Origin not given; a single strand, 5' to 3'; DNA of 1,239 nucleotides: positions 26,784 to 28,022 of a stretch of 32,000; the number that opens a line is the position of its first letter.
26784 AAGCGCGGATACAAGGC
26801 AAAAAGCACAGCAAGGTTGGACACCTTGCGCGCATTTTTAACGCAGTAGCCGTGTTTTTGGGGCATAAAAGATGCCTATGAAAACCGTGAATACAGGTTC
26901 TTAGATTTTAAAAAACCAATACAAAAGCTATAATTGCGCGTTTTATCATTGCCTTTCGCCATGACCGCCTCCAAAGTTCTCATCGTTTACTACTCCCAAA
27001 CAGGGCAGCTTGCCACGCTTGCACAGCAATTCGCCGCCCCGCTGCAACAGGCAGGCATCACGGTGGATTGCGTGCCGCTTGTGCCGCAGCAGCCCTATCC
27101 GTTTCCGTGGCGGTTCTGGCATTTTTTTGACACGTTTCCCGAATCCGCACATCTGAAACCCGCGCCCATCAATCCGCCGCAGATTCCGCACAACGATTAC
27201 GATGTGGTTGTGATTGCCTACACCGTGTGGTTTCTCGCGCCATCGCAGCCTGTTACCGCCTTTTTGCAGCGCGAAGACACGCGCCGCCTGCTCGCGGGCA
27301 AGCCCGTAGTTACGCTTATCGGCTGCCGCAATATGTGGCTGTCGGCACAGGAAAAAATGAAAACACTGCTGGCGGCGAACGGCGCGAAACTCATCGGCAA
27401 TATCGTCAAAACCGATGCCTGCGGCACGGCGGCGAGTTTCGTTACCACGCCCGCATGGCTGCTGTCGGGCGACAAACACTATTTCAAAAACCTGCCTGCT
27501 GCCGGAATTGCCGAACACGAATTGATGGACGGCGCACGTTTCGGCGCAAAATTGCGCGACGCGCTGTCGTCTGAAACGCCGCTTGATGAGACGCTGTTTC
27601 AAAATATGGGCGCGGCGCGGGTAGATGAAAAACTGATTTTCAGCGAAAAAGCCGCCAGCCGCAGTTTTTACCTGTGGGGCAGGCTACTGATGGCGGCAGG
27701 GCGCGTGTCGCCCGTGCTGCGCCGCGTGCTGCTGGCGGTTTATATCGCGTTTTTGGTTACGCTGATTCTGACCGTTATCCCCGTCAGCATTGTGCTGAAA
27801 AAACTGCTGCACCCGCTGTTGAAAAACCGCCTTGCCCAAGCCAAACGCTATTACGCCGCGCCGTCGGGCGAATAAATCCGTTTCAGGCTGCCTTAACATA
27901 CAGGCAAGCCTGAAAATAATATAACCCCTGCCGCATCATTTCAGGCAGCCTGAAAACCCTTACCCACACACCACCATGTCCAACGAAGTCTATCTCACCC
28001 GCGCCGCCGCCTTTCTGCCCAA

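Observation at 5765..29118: Complete aryl-polyene type II PKS cluster joined to darA/darB, predicting a flexirubin/arcuflavin-like APE-DAR pigment in a Kingella-like oral Neisseriaceae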

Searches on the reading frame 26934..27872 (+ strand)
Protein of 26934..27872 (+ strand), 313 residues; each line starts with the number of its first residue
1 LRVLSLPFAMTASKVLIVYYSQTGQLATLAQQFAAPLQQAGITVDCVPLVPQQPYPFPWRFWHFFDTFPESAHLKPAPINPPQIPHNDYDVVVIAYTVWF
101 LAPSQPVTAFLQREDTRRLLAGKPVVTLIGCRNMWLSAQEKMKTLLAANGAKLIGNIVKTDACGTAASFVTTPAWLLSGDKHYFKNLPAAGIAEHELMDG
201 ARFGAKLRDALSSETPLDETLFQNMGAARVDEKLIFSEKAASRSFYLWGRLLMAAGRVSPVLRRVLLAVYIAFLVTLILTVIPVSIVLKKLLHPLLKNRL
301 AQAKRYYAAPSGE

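Call 4: search_protein_families(library=pfam, proteins=[window:26934-27872:+], max_evalue=0.01)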
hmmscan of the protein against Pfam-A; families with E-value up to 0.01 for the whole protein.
window:26934-27872:+ (313 aa): 2 families
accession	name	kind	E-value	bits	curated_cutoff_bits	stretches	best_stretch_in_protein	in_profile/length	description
PF03358.20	FMN_red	-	0.00053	20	24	1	24-156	14-142/152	NADPH-dependent FMN reductase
PF00258.30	Flavodoxin_1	-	0.0015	19.1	25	1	17-47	1-31/143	Flavodoxin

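Call 9: search_protein_families(library=ncbifam, proteins=[window:26934-27872:+], max_evalue=0.001)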
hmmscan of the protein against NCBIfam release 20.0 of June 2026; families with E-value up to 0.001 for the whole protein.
window:26934-27872:+ (313 aa): 2 families
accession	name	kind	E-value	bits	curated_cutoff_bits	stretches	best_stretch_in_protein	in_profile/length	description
NF005501.0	PRK07116.1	subfamily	5.4e-05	22.7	198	1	12-128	3-113/161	flavodoxin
TIGR01753.1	flav_short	equivalog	0.00096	19.7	123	0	15-47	1-33/140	flavodoxin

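Call 14: find_homologous_proteins(query=window:26961-27872:+, max_evalue=0.00001)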
Query window:26961-27872:+ (304 aa): 2756 proteins with E <= 0.00001 among 8000 candidates; the best 120 are listed.
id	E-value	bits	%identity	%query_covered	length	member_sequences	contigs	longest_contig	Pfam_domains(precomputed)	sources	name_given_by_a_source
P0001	3.4e-196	668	97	100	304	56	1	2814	-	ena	-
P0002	5.3e-185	631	90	100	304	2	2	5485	-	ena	-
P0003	7.3e-183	624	90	100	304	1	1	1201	-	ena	-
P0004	4.1e-182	622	89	100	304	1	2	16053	-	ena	-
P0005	4.9e-181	618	89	100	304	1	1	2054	-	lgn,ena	-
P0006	2.0e-179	613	89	100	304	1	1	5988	-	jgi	-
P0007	1.8e-174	597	86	100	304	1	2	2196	-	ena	-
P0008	2.1e-174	597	86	100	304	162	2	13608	-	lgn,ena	-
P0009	2.5e-174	596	86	100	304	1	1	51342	-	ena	-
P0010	6.9e-174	595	86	100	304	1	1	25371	-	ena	-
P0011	8.9e-174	595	86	100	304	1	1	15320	-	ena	-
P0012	1.1e-173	594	85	100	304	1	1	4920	-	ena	-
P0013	1.1e-173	594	86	100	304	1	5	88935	-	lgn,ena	-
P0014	1.3e-173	594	86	100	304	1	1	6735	PF03358.21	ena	-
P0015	1.6e-173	594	85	100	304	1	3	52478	-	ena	-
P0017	6.3e-172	589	84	100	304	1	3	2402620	-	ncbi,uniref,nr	ncbi:Uncharacterised protein [Kingella potus]|uniref:Dialkylrecorsinol condensing enzyme n=1 Tax=Kin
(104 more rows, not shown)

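Call 24: find_encoding_contigs(protein=P0017, flank=10000, max_places=2)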
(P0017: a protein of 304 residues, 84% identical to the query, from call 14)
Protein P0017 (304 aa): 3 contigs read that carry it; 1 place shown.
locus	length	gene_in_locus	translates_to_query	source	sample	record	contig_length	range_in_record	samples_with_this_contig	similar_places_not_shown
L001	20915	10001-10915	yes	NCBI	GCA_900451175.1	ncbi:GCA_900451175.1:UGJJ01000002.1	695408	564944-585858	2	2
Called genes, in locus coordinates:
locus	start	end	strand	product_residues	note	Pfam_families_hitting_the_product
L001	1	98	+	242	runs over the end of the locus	PF00106:adh_short, PF08659:KR, PF13561:adh_short_C2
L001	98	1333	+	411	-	PF00109:ketoacyl-synt, PF00108:Thiolase_N (faint), PF02801:Ketoacyl-synt_C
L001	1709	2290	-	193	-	PF01648:ACPS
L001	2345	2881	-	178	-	-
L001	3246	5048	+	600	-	PF00501:AMP-binding, PF22818:ApeI-like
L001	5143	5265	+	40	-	-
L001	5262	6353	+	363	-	PF21212:Dimerisation2-like_dom, PF00891:Methyltransf_2, PF13489:Methyltransf_23 (weak), PF08242:Methyltransf_12, PF13649:Methyltransf_25 (weak)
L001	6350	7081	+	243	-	PF00535:Glycos_transf_2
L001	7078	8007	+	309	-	PF03279:Lip_A_acyltrans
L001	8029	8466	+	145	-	PF13279:4HBT_2, PF03061:4HBT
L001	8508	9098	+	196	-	PF19574:LolA_3, PF03548:LolA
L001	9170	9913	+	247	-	PF01209:Ubie_methyltran, PF13847:Methyltransf_31, PF08241:Methyltransf_11, PF08242:Methyltransf_12 (weak), PF13649:Methyltransf_25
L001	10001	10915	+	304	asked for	-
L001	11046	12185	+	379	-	PF08541:ACP_syn_III_C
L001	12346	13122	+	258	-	PF12686:DUF3800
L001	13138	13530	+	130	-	-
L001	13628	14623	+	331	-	PF14399:BtrH_N, PF16169:DUF4872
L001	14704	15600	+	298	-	PF00005:ABC_tran, PF13304:AAA_21 (weak)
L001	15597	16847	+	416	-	PF12698:ABC2_membrane_3, PF01061:ABC2_membrane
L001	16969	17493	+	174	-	-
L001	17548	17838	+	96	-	-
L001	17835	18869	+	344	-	PF00109:ketoacyl-synt, PF02801:Ketoacyl-synt_C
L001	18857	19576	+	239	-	-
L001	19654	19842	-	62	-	-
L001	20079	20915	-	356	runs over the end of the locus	PF03739:LptF_LptG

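Call 26: find_related_loci(query=window:26961-27872:+, collection=genome_contigs, flank=10000)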
Query window:26961-27872:+ (304 aa) in genome_contigs; peptide patterns used: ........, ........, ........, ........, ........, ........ (x = any residue, [..] = any of these).
154 stretches matched a pattern; 111 encode a relative of the query (tblastn E <= 1e-3); the best 80 are kept; 80 distinct loci.
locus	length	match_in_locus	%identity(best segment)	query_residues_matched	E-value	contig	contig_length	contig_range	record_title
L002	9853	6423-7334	91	1-304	0e+0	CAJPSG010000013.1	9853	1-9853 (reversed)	MAG: Kingella oralis isolate SRR9217457-mag-bin.6 genome assembly, contig: SRR9217457-mag-bin.6_356, whole genome shotgu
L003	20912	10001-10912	86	1-304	2e-172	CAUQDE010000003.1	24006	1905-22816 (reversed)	MAG TPA_asm: uncultured Kingella sp. isolate ERR9968941_bin.36_MetaWRAP_v1.3_MAG genome assembly, contig: ERZ21616077.75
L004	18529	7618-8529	85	1-304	4e-171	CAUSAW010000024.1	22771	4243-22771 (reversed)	MAG TPA_asm: uncultured Kingella sp. isolate ERR9969250_bin.25_MetaWRAP_v1.3_MAG genome assembly, contig: ERZ21616172.67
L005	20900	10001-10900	75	4-303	3e-155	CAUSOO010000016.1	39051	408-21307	MAG TPA_asm: uncultured Neisseria sp. isolate SRR5395426_bin.11_MetaWRAP_v1.3_MAG genome assembly, contig: ERZ14221187_1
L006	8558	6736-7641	75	4-304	2e-152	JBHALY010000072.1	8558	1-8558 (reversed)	MAG: Neisseria dentiae isolate D-37_MAG_40 D-37__28193, whole genome shotgun sequence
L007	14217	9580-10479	74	4-303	1e-149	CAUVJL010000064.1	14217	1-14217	MAG TPA_asm: uncultured Neisseria sp. isolate SRR13061535_bin.18_MetaWRAP_v1.3_MAG genome assembly, contig: ERZ21659679.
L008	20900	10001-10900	74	4-303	3e-149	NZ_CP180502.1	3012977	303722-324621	Neisseria sp. CP9 chromosome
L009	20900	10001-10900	74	5-304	5e-149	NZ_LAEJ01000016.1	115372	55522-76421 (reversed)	Neisseria flavescens strain CD-NF3 seq0049, whole genome shotgun sequence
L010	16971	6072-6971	74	5-304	9e-149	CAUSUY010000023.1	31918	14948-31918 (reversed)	MAG TPA_asm: uncultured Neisseria sp. isolate DRR247343_bin.14_MetaWRAP_v1.3_MAG genome assembly, contig: ERZ14222128.92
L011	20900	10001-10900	73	5-304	6e-148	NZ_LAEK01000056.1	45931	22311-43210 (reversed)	Neisseria flavescens strain CNF seq0056, whole genome shotgun sequence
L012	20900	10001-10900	74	5-304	6e-148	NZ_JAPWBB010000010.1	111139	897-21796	Neisseria sp. 27098_8_112 contig00010, whole genome shotgun sequence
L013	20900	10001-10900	73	5-304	1e-147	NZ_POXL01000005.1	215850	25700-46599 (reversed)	Neisseria subflava strain C2011009653 C2011009653_S23_ctg_867, whole genome shotgun sequence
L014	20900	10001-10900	73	5-304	2e-147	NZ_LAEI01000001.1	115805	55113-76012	Neisseria flavescens strain CD-NF2 seq0107, whole genome shotgun sequence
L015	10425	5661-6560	73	5-304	3e-147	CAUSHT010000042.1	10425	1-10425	MAG TPA_asm: uncultured Neisseria sp. isolate SRR15839757_bin.10_MetaWRAP_v1.3_MAG genome assembly, contig: ERZ14236300.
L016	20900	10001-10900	74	5-304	3e-147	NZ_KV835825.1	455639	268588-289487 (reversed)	Neisseria sp. HMSC078H04 Scaffold99, whole genome shotgun sequence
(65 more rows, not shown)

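Call 37: search_protein_families(library=pfam, proteins=[L001:16969-17490:+, L001:17548-17835:+, L001:18857-19573:+, L001:17835-18866:+], max_evalue=1)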
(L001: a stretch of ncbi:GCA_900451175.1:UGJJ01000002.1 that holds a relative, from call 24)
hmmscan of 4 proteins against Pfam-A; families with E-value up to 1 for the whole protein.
L001:16969-17490:+ (174 aa): 0 families

L001:17548-17835:+ (96 aa): 1 family
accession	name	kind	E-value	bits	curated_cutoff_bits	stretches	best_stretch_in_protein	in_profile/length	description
PF00550.31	PP-binding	-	0.00022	21.9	20.8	1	48-89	27-66/67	Phosphopantetheine attachment site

L001:18857-19573:+ (239 aa): 0 families

L001:17835-18866:+ (344 aa): 3 families
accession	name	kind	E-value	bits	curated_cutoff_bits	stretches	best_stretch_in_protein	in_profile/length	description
PF02801.28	Ketoacyl-synt_C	-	1.2e-19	70.9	20.8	1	218-309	17-113/119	Beta-ketoacyl synthase, C-terminal domain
PF00109.32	ketoacyl-synt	-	9.6e-08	32.4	20.8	1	58-197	95-247/252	Beta-ketoacyl synthase, N-terminal domain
PF08545.16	ACP_syn_III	-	0.00097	19.4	24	1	123-203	1-68/80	3-Oxoacyl-[acyl-carrier-protein (ACP)] synthase III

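Call 41: search_protein_families(library=ncbifam, proteins=[L001:14704-15597:+, L001:15597-16844:+, L001:17548-17835:+, L001:17835-18866:+, L001:18857-19573:+, L001:9170-9910:+, window:26961-27872:+], max_evalue=0.1)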
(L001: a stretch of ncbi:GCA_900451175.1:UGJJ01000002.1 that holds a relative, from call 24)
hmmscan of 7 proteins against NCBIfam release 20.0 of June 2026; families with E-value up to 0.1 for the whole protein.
L001:14704-15597:+ (298 aa): 194 families (the best 25 are shown)
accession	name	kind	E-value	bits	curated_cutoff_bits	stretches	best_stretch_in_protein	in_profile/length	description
TIGR01188.1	drrA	subfamily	1.2e-55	189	312.45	1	17-224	7-218/302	daunorubicin resistance ABC transporter, ATP-binding protein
TIGR03864.1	PQQ_ABC_ATP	hypoth_equivalog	1.8e-48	165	302.25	1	2-223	2-224/236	ABC transporter, ATP-binding subunit, PQQ-dependent alcohol dehydrogenase system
NF010060.0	PRK13537.1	equivalog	1.4e-45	155.5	521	1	2-278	16-296/314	nodulation factor ABC transporter ATP-binding protein NodI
NF010059.0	PRK13536.1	equivalog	2.6e-45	154.6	549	1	4-222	46-265/342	nodulation factor ABC transporter ATP-binding protein NodI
NF033858.1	ABC2_perm_RbbA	equivalog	2.9e-43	147.9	1050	1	17-223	280-489/909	ribosome-associated ATPase/putative transporter RbbA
TIGR01288.1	nodI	equivalog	7.4e-43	146.7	424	1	19-222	20-226/303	nodulation factor ABC transporter ATP-binding protein NodI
TIGR03740.1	galliderm_ABC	subfamily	3.8e-40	137.9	309.75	1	3-216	2-209/223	lantibiotic protection ABC transporter ATP-binding subunit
TIGR03522.1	GldA_ABC_ATP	equivalog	8.6e-40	137.1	402.6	1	2-244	3-246/301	gliding motility-associated ABC transporter ATP-binding subunit GldA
TIGR04406.1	LPS_export_lptB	equivalog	6.1e-37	127.2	240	1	2-223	2-227/239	LPS export ABC transporter ATP-binding protein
TIGR04521.1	ECF_ATPase_2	equivalog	2.1e-36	125.5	330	1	2-258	1-272/279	energy-coupling factor transporter ATPase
TIGR02673.1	FtsE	equivalog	8.5e-36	123.6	264.85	1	1-207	1-213/214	cell division ATP-binding protein FtsE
NF011967.0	PRK15439.1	equivalog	1.9e-35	122.2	586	1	2-222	12-231/510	autoinducer 2 ABC transporter ATP-binding protein LsrA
TIGR03375.1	type_I_sec_LssB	subfamily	2.7e-35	121.8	693.1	1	2-224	466-694/696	type I secretion system permease/ATPase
TIGR02315.1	ABC_phnC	equivalog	6.9e-34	117.3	266.1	1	1-225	1-240/243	phosphonate ABC transporter ATP-binding protein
TIGR01189.1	ccmA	equivalog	7.6e-34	117.1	131.6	1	17-191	14-187/198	heme ABC exporter ATP-binding protein CcmA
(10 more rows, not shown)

L001:15597-16844:+ (416 aa): 7 families
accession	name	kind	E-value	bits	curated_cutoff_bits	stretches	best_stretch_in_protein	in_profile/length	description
NF038293.1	permease_SagH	equivalog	2.4e-11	43.1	450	1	227-408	194-369/370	SagH family ABC transporter permease subunit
NF033858.1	ABC2_perm_RbbA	equivalog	3.4e-08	31.9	1050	1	211-409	713-907/909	ribosome-associated ATPase/putative transporter RbbA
TIGR01247.1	drrB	subfamily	0.00028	20.6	223.05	1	233-404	70-234/236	daunorubicin resistance ABC transporter membrane protein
TIGR01291.1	nodJ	subfamily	0.0015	18.2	206.65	1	312-410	154-251/253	ABC-2 type transporter, NodJ family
TIGR00955.1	3a01204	subfamily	0.004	15.8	736.35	1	300-377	476-550/617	pigment precursor permease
NF011648.0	PRK15066.1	subfamily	0.0067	16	225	1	314-407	158-251/257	ABC transporter permease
TIGR00956.1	3a01205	subfamily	0.0092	13.6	1959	1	300-377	536-610/1394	pleiotropic drug resistance family protein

L001:17548-17835:+ (96 aa): 4 families
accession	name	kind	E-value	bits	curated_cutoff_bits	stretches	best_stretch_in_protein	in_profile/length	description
NF006617.0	PRK09184.1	subfamily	7e-08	32.4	70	1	8-92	10-92/96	phosphopantetheine-binding protein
NF058660.1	cispen_ACP_AmcB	equivalog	0.00026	21.1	80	1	47-92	32-77/80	cispentacin biosynthesis acyl carrier protein AmcB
NF005480.0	PRK07081.1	equivalog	0.002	18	72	1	47-91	30-74/83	acyl carrier protein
NF052616.1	ACP_for_OlsHI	equivalog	0.017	15.5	130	1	13-93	5-80/83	ornithine lipid biosynthesis acyl carrier protein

L001:17835-18866:+ (344 aa): 21 families
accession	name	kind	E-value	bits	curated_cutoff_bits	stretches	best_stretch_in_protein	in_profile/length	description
NF006618.0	PRK09185.1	subfamily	4.5e-31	108.3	407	1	123-337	155-387/394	beta-ketoacyl-ACP synthase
NF058662.1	cispenta_AmcF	equivalog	1e-26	93.8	325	1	53-321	62-334/369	cispentacin biosynthesis acyltransferase subunit AmcF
NF006587.0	PRK09116.1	equivalog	6.5e-23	81.1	470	1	122-306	157-355/408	beta-ketoacyl-ACP synthase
NF004618.0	PRK05952.1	equivalog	1.9e-20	73.1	455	1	121-315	139-344/384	beta-ketoacyl-ACP synthase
TIGR03150.1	fabF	equivalog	1.9e-19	69.7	493.75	1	110-308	141-360/407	beta-ketoacyl-ACP synthase II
NF005589.0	PRK07314.1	subfamily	2.2e-16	59.6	387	1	110-306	144-361/413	beta-ketoacyl-ACP synthase II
NF006274.0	PRK08439.1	equivalog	8.4e-16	57.7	621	1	125-306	158-355/406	beta-ketoacyl-ACP synthase II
NF005490.0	PRK07103.1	equivalog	3.7e-14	52.6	445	1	126-296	166-353/414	polyketide beta-ketoacyl:acyl carrier protein synthase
NF004970.0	PRK06333.1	subfamily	5.6e-14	51.8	525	1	123-308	167-372/424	beta-ketoacyl-ACP synthase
NF005916.1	PRK07910.1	equivalog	4.3e-13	49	560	1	120-307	162-368/418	KasA/KasB family beta-ketoacyl-ACP synthase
NF005076.0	PRK06501.1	equivalog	8.9e-11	41.3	629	1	105-308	150-374/425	beta-ketoacyl-ACP synthase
NF005935.0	PRK07967.1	equivalog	1.8e-09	36.9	630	1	125-296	158-342/406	beta-ketoacyl-ACP synthase I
NF053555.1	prodigi_MBC_PigJ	equivalog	2.3e-09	36.1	900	1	124-306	508-699/759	prodigiosin MBC biosynthesis protein PigJ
NF041183.1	Pks2_ls1_myc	equivalog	4.5e-08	30.4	2400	1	127-296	171-354/2086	sulfolipid-1 biosynthesis phthioceranic/hydroxyphthioceranic acid synthase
NF045894.1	PKS_plus_SDR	equivalog_domain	3.1e-07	28.4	1740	1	127-306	171-368/1515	type I polyketide synthase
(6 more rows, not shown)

L001:18857-19573:+ (239 aa): 0 families

L001:9170-9910:+ (247 aa): 29 families (the best 25 are shown)
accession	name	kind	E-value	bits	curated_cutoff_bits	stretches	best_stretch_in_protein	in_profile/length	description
NF001244.0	PRK00216.1-5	equivalog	1e-18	67.5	216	1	39-193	9-161/236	bifunctional demethylmenaquinone methyltransferase/2-methoxy-6-polyprenyl-1,4-benzoquinol methylase UbiE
TIGR01934.1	MenG_MenH_UbiE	subfamily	1.9e-18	66.6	158.35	1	42-192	3-148/223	ubiquinone/menaquinone biosynthesis methyltransferase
NF001241.0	PRK00216.1-2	equivalog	2.6e-18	66.5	327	1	33-192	6-154/231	demethylmenaquinone methyltransferase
NF041537.1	ArsM_AhpD_UU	exception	8.5e-17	61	510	1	81-189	75-184/345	arsenite methyltransferase/AhpD domain selenoprotein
NF041536.1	ArsM_DUF2284_UU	exception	9.4e-16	57.2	575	1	81-190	75-185/459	arsenite methyltransferase/DUF2284 domain selenoprotein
TIGR02752.1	MenG_heptapren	equivalog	2.6e-15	56.6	419.85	1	68-194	31-158/231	demethylmenaquinone methyltransferase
NF001243.0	PRK00216.1-4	equivalog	6.2e-15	55.2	235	1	68-193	33-159/237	demethylmenaquinone methyltransferase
NF001240.0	PRK00216.1-1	equivalog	2.3e-14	53.1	378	1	75-197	56-183/251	bifunctional demethylmenaquinone methyltransferase/2-methoxy-6-polyprenyl-1,4-benzoquinol methylase UbiE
NF047649.1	MTase_UXPK_star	exception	2.7e-14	52.9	460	1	81-188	76-184/283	methyltransferase/UXPK-star double selenoprotein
NF045667.1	MTase_DVU1556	equivalog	5e-14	52.3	155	1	69-218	9-152/213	DVU_1556 family methyltransferase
NF052510.1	methyltran_MpqE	exception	1.9e-12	47.1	335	1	40-187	8-153/234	methyl-plastoquinone biosynthesis methyltransferase MpqE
NF001242.0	PRK00216.1-3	equivalog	1.2e-11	44.5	351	1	71-189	57-179/258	bifunctional demethylmenaquinone methyltransferase/2-methoxy-6-polyprenyl-1,4-benzoquinol methylase UbiE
NF045825.1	FAmtase_mtf2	equivalog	1.2e-11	44.4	400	1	82-190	58-163/248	fatty-acid O-methyltransferase Mtf2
NF045823.1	PthPhpthDimycoMt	equivalog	1.6e-10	40.6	300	1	82-200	66-181/256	phthiotriol/phenolphthiotriol dimycocerosates methyltransferase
NF008823.0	PRK11873.1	subfamily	9.9e-10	38.3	263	1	79-187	74-183/272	arsenite methyltransferase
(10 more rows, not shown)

window:26961-27872:+ (304 aa): 6 families
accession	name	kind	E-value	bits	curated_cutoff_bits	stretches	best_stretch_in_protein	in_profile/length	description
NF005501.0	PRK07116.1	subfamily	5.1e-05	22.8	198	1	3-119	3-113/161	flavodoxin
TIGR01753.1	flav_short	equivalog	0.00089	19.8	123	1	6-38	1-33/140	flavodoxin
NF005989.0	PRK08105.1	equivalog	0.018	15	160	1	127-168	101-142/149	flavodoxin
NF038196.1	ferrodoxin_EFR1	subfamily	0.031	14.3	75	0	77-145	38-103/242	EFR1 family ferrodoxin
NF002999.0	PRK03767.1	equivalog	0.056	13.2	141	1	4-37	2-36/200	NAD(P)H:quinone oxidoreductase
NF005389.0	PRK06934.1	equivalog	0.098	11.9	172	0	78-128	128-174/221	flavodoxin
